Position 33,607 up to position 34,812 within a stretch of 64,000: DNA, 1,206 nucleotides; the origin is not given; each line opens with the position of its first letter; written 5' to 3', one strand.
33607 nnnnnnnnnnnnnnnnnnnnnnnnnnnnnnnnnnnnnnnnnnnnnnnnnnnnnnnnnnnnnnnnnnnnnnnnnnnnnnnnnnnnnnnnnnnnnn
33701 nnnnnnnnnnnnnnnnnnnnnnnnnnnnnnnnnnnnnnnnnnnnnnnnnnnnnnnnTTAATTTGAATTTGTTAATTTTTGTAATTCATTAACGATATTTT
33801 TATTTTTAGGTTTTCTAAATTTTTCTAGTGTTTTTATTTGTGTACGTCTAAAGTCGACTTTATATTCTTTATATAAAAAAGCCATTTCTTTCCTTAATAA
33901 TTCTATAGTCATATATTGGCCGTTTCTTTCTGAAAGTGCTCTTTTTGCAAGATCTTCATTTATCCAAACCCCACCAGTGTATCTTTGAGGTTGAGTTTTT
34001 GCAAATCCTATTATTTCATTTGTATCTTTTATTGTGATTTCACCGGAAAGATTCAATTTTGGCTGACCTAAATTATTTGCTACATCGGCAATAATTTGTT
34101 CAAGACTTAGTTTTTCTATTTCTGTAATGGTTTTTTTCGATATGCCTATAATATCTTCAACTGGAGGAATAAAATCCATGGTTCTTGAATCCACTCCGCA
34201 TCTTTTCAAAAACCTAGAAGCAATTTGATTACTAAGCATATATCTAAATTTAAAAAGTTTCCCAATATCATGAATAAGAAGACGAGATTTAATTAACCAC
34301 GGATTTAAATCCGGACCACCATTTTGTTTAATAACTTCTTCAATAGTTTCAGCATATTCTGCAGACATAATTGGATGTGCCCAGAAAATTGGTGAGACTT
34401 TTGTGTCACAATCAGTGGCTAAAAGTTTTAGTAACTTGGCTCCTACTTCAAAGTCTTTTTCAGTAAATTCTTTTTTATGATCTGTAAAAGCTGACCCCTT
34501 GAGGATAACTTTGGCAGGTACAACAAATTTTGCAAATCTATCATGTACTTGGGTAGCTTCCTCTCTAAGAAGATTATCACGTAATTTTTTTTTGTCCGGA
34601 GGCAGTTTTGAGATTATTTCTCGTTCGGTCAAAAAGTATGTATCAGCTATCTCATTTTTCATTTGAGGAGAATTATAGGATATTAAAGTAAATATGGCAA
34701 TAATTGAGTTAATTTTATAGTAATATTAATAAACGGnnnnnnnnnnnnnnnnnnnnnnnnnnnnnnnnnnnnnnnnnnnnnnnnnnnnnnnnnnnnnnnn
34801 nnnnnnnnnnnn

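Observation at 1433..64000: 62-kb glycan locus dominated by GT-C membrane glycosyltransferases: an Emb/Aft-like extracytoplasmic glycan assembly system outside Actinobacteria?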

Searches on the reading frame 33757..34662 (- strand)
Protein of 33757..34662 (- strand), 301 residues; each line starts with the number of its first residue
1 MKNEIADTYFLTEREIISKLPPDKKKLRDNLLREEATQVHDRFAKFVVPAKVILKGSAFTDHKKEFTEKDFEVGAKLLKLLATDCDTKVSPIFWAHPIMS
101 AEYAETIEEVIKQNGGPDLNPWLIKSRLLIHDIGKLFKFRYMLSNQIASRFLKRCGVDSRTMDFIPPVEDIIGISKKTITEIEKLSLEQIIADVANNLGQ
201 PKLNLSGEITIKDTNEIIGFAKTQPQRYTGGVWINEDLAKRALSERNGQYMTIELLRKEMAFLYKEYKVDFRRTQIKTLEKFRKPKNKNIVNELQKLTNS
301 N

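Call 8: search_protein_families(library=pfam, proteins=[window:33757-34662:-], max_evalue=0.01)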
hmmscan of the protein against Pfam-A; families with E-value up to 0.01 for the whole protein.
window:33757-34662:- (301 aa): 0 families

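Call 11: search_protein_families(library=pfam, proteins=[window:33757-34662:-], max_evalue=10)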
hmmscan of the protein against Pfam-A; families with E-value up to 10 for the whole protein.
window:33757-34662:- (301 aa): 1 family
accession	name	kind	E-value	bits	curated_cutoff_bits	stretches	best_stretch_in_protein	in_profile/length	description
PF01966.28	HD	-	0.034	14.9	22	1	94-196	2-111/116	HD domain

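Call 12: search_protein_families(library=ncbifam, proteins=[window:33757-34662:-], max_evalue=1)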
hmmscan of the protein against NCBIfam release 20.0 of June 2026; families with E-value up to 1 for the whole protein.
window:33757-34662:- (301 aa): 0 families
